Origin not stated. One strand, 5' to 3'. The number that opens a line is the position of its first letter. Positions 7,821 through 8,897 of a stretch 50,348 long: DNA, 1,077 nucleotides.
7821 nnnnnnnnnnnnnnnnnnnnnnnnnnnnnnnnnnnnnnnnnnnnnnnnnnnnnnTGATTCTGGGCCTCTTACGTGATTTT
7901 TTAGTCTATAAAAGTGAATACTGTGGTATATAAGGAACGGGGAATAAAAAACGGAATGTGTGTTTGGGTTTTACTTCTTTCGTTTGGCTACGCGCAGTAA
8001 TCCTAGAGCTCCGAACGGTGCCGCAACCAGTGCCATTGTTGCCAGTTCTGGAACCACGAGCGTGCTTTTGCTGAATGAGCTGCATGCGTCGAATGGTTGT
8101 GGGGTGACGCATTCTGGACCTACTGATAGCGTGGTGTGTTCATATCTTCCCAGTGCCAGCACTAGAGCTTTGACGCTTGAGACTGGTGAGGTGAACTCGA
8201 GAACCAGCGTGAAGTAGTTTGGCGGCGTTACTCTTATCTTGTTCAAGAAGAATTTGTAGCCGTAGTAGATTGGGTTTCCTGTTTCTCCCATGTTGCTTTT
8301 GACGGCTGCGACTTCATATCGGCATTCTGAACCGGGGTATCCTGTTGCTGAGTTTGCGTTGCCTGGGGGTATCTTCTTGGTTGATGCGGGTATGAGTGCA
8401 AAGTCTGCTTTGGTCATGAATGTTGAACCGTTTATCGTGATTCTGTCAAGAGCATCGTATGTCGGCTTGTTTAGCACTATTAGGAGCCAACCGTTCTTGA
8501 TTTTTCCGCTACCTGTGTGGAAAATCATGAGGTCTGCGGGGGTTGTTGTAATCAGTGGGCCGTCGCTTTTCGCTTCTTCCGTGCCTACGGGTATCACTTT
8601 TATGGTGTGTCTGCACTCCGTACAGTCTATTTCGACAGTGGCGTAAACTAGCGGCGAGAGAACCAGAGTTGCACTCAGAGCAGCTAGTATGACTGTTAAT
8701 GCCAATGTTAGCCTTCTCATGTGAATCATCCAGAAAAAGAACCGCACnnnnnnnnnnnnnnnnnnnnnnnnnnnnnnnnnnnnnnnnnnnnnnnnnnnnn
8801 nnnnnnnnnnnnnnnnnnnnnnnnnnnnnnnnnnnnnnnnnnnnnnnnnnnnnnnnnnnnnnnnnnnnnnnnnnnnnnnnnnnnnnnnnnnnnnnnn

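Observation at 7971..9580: Tandem paralogous secreted proteins ending in VVPEL-TM-basic signals, adjacent to the sortase gene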

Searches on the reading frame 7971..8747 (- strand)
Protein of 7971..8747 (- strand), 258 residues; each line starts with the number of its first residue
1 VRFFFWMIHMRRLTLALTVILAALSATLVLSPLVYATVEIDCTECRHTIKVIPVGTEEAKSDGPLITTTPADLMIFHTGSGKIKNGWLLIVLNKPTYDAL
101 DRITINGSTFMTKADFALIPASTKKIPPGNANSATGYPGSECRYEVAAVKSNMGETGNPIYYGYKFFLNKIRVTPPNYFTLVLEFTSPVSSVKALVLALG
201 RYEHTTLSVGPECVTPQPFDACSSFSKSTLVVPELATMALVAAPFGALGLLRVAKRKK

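Call 3: search_protein_families(library=ncbifam, proteins=[window:7971-8747:-], max_evalue=1)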
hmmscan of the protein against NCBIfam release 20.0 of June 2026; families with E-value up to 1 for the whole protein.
window:7971-8747:- (258 aa): 0 families

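Call 4: search_protein_families(library=pfam, proteins=[window:7971-8747:-], max_evalue=1)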
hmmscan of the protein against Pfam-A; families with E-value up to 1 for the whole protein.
window:7971-8747:- (258 aa): 0 families

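Call 12: find_homologous_proteins(query=A1, max_evalue=0.01)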
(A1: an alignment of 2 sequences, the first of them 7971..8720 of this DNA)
Query A1 (2 sequences) (249 aa, profile of the alignment): 235 proteins with E <= 0.01 among 8000 candidates; the best 120 are listed.
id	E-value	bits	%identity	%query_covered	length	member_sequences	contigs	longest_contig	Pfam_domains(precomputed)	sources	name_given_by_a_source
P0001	1.7e-121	423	86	100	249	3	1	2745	-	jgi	-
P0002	3.0e-120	419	88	100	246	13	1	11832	-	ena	-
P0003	2.2e-112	393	84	100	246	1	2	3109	-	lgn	-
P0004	4.7e-108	379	29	97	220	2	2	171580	-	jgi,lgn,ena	jgi:hypothetical protein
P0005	1.0e-98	348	30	97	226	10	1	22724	-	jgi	-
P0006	3.0e-97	343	30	97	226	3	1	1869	-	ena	-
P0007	2.9e-95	337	28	97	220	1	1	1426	-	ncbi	-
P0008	2.2e-93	331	30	97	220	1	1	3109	-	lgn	-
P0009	6.4e-77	277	59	100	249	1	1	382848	-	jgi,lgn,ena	-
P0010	9.5e-77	276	57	100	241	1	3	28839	-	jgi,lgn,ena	jgi:hypothetical protein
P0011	3.8e-76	274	62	100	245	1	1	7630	-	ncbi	-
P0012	4.1e-75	271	29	78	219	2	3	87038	-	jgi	jgi:hypothetical protein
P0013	4.3e-75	271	60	92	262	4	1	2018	-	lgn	-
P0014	6.1e-75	270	57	100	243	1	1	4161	-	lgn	-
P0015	3.0e-74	268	60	100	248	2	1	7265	-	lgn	-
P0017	2.5e-73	265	56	100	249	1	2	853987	-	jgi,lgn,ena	-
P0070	1.9e-57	213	49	100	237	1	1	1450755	-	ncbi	ncbi:MAG: hypothetical protein ACPLKQ_04625 [Candidatus Bathyarchaeales archaeon]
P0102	1.2e-41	161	33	78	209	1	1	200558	-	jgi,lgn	jgi:hypothetical protein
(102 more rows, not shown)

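Call 17: search_protein_families(library=ncbifam, alignment_id=A2, max_evalue=1)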
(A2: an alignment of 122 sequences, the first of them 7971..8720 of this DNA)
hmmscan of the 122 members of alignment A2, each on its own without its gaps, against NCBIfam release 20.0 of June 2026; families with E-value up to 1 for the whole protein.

A. member 1, window:7971-8720:- (249 aa): 0 families

B. families by the number of members that match (of 122 scanned): 35 families (the first 25 are shown)
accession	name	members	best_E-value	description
TIGR02595.1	PEP_CTERM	16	0.00021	PEP-CTERM sorting domain-containing protein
NF033554.9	floc_PepA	16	0.0019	flocculation-associated PEP-CTERM protein PepA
NF038129.1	PEP_NF038129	10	0.0047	NF038129 family PEP-CTERM protein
NF041538.1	PEP_EDSA_1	6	0.0077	EDSAP-1 family PEP-CTERM protein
NF038125.1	PEP_CTERM_THxN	5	0.0044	THxN family PEP-CTERM protein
NF053775.1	BT3441_fam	5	0.016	BT3441 family protein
NF038124.1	PEP_CTERM_TLD_A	4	0.0099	PEP_CTERM-anchored TLD domain-containing protein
NF038126.1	PEP_CTERM_FxDxF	4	0.021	FxDxF family PEP-CTERM protein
NF033201.1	Vip_LPXTG_Lm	3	0.00027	cell invasion LPXTG protein Vip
NF033507.3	Loki-CTERM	3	0.12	Loki-CTERM sorting domain-containing protein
NF033817.2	Mplas_variab_LP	2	0.0013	variable surface lipoprotein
NF038118.1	PEP_CTERM_CCXG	2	0.065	CCXG family PEP-CTERM protein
TIGR03043.1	PS_II_psbZ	2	0.5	photosystem II reaction center protein PsbZ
TIGR03901.2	MYXO-CTERM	1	0.012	MYXO-CTERM sorting domain-containing protein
NF007507.1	PRK10102.1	1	0.035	curli assembly chaperone CsgC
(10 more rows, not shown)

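Call 18: search_protein_families(library=pfam, alignment_id=A2, max_evalue=1)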
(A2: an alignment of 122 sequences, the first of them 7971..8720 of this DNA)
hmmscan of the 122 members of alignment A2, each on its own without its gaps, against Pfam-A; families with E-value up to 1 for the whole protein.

A. member 1, window:7971-8720:- (249 aa): 0 families

B. families by the number of members that match (of 122 scanned): 22 families
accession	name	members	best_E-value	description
PF07589.16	PEP-CTERM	15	5.7e-05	PEP-CTERM motif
PF17037.10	CBP_BcsO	6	0.00063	Cellulose biosynthesis protein BcsO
PF23927.1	DUF7265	3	0.013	Domain of unknown function (DUF7265)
PF23665.1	CDCP1_CUB_6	3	0.12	CDCP1 CUB domain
PF19603.4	DUF6108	2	0.059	Family of unknown function (DUF6108)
PF06200.19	tify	2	0.089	tify domain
PF00746.26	Gram_pos_anchor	1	0.024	LPXTG cell wall anchor motif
PF13573.12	SprB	1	0.035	SprB repeat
PF04193.19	PQ-loop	1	0.086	PQ loop repeat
PF06750.18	A24_N_bact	1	0.091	Bacterial Peptidase A24 N-terminal domain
PF01601.21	CoV_S2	1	0.092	Coronavirus spike glycoprotein S2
PF04197.17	Birna_RdRp_palm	1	0.14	Birnavirus RNA dependent RNA polymerase (VP1), palm domain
PF17395.7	DUF5403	1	0.15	Family of unknown function (DUF5403)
PF15086.11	UPF0542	1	0.15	Uncharacterised protein family UPF0542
PF13431.12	TPR_17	1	0.16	Tetratricopeptide repeat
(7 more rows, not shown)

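Call 19: find_encoding_contigs(protein=P0070, flank=10000, max_places=2)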
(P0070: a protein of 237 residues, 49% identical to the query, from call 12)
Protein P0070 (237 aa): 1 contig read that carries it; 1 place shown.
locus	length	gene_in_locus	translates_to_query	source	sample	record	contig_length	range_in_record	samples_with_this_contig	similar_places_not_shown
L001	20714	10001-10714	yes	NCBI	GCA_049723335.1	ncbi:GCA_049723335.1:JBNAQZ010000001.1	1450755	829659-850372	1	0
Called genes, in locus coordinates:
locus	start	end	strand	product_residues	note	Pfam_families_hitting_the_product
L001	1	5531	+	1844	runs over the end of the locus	PF01839:FG-GAP (faint), PF13517:FG-GAP_3 (weak), PF17963:Big_9 (faint), PF18911:PKD_4 (faint), PF13517:FG-GAP_3 (weak), PF10102:DUF2341, PF13385:Laminin_G_3, PF18998:Flg_new_2, +2 more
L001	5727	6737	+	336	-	PF00246:Peptidase_M14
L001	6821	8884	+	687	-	PF09721:Exosortase_EpsH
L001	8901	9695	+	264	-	PF25939:DUF7982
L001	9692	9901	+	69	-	-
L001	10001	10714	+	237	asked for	-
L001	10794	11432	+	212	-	PF07760:DUF1616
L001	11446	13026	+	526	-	PF01943:Polysacc_synt, PF01554:MatE (weak), PF03023:MurJ (weak), PF13440:Polysacc_synt_3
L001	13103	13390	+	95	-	-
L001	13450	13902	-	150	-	-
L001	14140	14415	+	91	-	-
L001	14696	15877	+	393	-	PF13506:Glyco_transf_21 (weak), PF00535:Glycos_transf_2, PF10111:Glyco_tranf_2_2 (faint), PF13641:Glyco_tranf_2_3, PF13632:Glyco_trans_2_3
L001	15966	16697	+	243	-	PF00005:ABC_tran, PF13304:AAA_21 (faint)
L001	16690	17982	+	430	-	PF12679:ABC2_membrane_2, PF12698:ABC2_membrane_3, PF01061:ABC2_membrane (weak), PF12730:ABC2_membrane_4 (weak)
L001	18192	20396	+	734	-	PF01022:HTH_5 (faint), PF24038:DUF7347 (weak), PF03477:ATP-cone (faint), PF13597:NRDD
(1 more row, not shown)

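Call 20: find_encoding_contigs(protein=P0017, flank=10000, max_places=2)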
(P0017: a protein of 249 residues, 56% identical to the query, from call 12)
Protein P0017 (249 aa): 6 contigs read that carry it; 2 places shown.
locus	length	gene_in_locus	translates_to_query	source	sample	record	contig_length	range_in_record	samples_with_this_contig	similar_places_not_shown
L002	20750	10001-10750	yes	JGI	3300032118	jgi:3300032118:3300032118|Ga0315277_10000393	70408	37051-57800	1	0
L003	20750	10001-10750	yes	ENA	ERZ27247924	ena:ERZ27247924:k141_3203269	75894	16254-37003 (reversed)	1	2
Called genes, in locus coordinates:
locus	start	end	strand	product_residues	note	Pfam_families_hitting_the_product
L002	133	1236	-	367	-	-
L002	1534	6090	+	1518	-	PF01839:FG-GAP (faint), PF13517:FG-GAP_3, PF13385:Laminin_G_3, PF18998:Flg_new_2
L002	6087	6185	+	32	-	-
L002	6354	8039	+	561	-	PF00246:Peptidase_M14, PF00404:Dockerin_1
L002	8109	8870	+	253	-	PF25939:DUF7982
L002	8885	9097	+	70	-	-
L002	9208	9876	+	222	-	-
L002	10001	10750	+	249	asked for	-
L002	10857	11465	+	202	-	PF07760:DUF1616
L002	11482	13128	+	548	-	PF01943:Polysacc_synt, PF13440:Polysacc_synt_3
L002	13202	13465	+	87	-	-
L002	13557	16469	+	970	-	PF09721:Exosortase_EpsH, PF02475:TRM5-TYW2_MTfase (faint), PF05050:Methyltransf_21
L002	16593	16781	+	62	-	-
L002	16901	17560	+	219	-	PF04307:YdjM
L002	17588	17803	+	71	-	-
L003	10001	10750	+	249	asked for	-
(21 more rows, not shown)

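Call 21: find_encoding_contigs(protein=P0102, flank=10000, max_places=2)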
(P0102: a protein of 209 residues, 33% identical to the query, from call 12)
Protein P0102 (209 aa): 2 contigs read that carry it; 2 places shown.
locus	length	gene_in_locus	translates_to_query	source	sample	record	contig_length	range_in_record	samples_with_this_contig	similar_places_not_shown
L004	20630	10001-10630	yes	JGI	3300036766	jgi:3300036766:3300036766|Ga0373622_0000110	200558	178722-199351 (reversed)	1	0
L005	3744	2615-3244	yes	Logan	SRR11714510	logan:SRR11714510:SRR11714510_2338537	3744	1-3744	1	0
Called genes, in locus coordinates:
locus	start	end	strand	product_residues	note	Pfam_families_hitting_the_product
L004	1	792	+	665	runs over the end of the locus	?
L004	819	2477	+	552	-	PF00246:Peptidase_M14, PF00404:Dockerin_1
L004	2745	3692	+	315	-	PF13927:Ig_3 (weak)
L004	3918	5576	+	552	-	PF09721:Exosortase_EpsH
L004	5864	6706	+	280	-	PF25939:DUF7982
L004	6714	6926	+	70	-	-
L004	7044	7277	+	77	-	-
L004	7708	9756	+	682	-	PF09721:Exosortase_EpsH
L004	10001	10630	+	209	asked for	-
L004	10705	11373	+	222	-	PF07760:DUF1616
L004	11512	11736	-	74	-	-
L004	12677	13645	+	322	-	PF00106:adh_short (weak), PF01073:3Beta_HSD, PF01370:Epimerase, PF02719:Polysacc_synt_2, PF04321:RmlD_sub_bind, PF07993:NAD_binding_4, PF13460:NAD_binding_10, PF16363:GDP_Man_Dehyd, +1 more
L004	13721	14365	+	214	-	PF04307:YdjM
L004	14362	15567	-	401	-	PF00089:Trypsin, PF13365:Trypsin_2, PF00595:PDZ, PF13180:PDZ_2, PF17820:PDZ_6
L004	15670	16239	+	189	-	PF13367:PrsW-protease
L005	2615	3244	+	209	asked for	-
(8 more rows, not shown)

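Call 30: find_encoding_contigs(protein=P0004, flank=10000, max_places=2)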
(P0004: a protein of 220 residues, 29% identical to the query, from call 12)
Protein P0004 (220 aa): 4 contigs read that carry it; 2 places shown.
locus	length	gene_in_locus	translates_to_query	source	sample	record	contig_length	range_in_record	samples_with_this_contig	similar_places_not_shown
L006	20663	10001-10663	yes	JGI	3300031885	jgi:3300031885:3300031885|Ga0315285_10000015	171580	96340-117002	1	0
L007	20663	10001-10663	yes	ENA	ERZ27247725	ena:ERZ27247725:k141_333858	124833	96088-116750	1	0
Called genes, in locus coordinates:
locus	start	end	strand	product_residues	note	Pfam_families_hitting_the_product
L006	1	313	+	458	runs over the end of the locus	-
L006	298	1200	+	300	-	PF01040:UbiA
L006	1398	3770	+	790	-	PF22148:Fervidolysin_NPro-like, PF00082:Peptidase_S8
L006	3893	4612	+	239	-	PF00581:Rhodanese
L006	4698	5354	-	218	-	-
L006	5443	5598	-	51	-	-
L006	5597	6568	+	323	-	PF00106:adh_short (faint), PF01073:3Beta_HSD, PF01370:Epimerase, PF02719:Polysacc_synt_2, PF04321:RmlD_sub_bind, PF07993:NAD_binding_4, PF13460:NAD_binding_10 (weak), PF16363:GDP_Man_Dehyd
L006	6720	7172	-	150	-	-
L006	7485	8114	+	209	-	PF00404:Dockerin_1 (weak)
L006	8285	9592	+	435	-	PF25939:DUF7982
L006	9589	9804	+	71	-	-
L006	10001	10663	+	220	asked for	-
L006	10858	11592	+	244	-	-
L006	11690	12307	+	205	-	PF07760:DUF1616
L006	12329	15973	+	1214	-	PF01943:Polysacc_synt, PF03023:MurJ, PF13440:Polysacc_synt_3, PF09721:Exosortase_EpsH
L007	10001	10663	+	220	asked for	-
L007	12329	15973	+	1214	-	PF01943:Polysacc_synt, PF03023:MurJ, PF13440:Polysacc_synt_3, PF09721:Exosortase_EpsH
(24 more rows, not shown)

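Call 31: find_encoding_contigs(protein=P0002, flank=10000, max_places=2)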
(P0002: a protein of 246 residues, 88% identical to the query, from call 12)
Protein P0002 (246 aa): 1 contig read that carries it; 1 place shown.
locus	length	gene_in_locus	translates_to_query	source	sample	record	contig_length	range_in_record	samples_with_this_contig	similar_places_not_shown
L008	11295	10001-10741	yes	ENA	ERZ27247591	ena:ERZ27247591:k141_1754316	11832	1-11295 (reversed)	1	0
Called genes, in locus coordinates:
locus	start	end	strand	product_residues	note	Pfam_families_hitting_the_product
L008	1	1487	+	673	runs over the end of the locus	?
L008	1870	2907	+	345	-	PF00150:Cellulase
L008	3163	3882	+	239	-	PF00581:Rhodanese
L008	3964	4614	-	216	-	-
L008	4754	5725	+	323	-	PF00106:adh_short (faint), PF01073:3Beta_HSD, PF01370:Epimerase, PF02719:Polysacc_synt_2, PF04321:RmlD_sub_bind, PF13460:NAD_binding_10, PF16363:GDP_Man_Dehyd, PF07993:NAD_binding_4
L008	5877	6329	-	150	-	-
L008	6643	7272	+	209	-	PF00404:Dockerin_1 (weak)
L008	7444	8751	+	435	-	PF25939:DUF7982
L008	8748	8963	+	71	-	-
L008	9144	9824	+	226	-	-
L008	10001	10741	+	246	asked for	-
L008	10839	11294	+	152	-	?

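Call 35: find_related_loci(query=A3, collection=genome_contigs, flank=10000)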
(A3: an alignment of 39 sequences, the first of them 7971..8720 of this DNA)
Query A3 (249 aa) in genome_contigs; peptide patterns used: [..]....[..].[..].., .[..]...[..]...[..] (x = any residue, [..] = any of these).
17 stretches matched a pattern; 7 encode a relative of the query (tblastn E <= 1e-3); 7 distinct loci.
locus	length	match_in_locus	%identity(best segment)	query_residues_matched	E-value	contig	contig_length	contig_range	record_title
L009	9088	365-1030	60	22-249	5e-83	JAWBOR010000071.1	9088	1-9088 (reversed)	MAG: Candidatus Bathyarchaeia archaeon isolate HHBFW-2_201803_bins_227 HHBFW-2_201803_bins_227_scaffold_71, whole genome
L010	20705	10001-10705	56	11-249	1e-81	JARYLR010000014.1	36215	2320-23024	MAG: Candidatus Bathyarchaeota archaeon isolate A05DMB-I-11 NODE_14_length_36215_cov_4.546571, whole genome shotgun sequ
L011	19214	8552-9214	59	23-249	1e-79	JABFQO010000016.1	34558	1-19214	Candidatus Bathyarchaeota archaeon A05DMB-4 NODE_465_length_34558_cov_18.563719, whole genome shotgun sequence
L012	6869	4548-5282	53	1-249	4e-79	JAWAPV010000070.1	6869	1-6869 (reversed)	MAG: Candidatus Bathyarchaeia archaeon isolate SZTDM-2_201709_bins_164 SZTDM-2_201709_bins_164_scaffold_70, whole genome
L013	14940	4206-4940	54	1-249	1e-75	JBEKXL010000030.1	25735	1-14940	MAG: Candidatus Bathyarchaeia archaeon isolate SPRUCE 650 SPRUCE_650_30, whole genome shotgun sequence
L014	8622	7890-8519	57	36-249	5e-73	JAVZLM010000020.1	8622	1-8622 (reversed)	MAG: Candidatus Bathyarchaeia archaeon isolate DRTY-6_201907_bins_54 DRTY-6_201907_bins_54_scaffold_20, whole genome sho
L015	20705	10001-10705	53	1-240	2e-72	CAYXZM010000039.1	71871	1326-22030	MAG TPA_asm: uncultured Candidatus Bathyarchaeia archaeon isolate SRP231805_co4_143 genome assembly, contig: k141_186344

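Call 39: search_solved_structures(query=A2, max_evalue=10)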
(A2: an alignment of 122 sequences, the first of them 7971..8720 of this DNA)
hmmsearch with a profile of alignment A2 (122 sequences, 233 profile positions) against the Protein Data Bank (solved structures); distinct sequences matched with E-value up to 10: 1.
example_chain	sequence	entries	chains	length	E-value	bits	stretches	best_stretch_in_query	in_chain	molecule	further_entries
9uaj_C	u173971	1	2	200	0.26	13.7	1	11-92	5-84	Perivitellin ovorubin-1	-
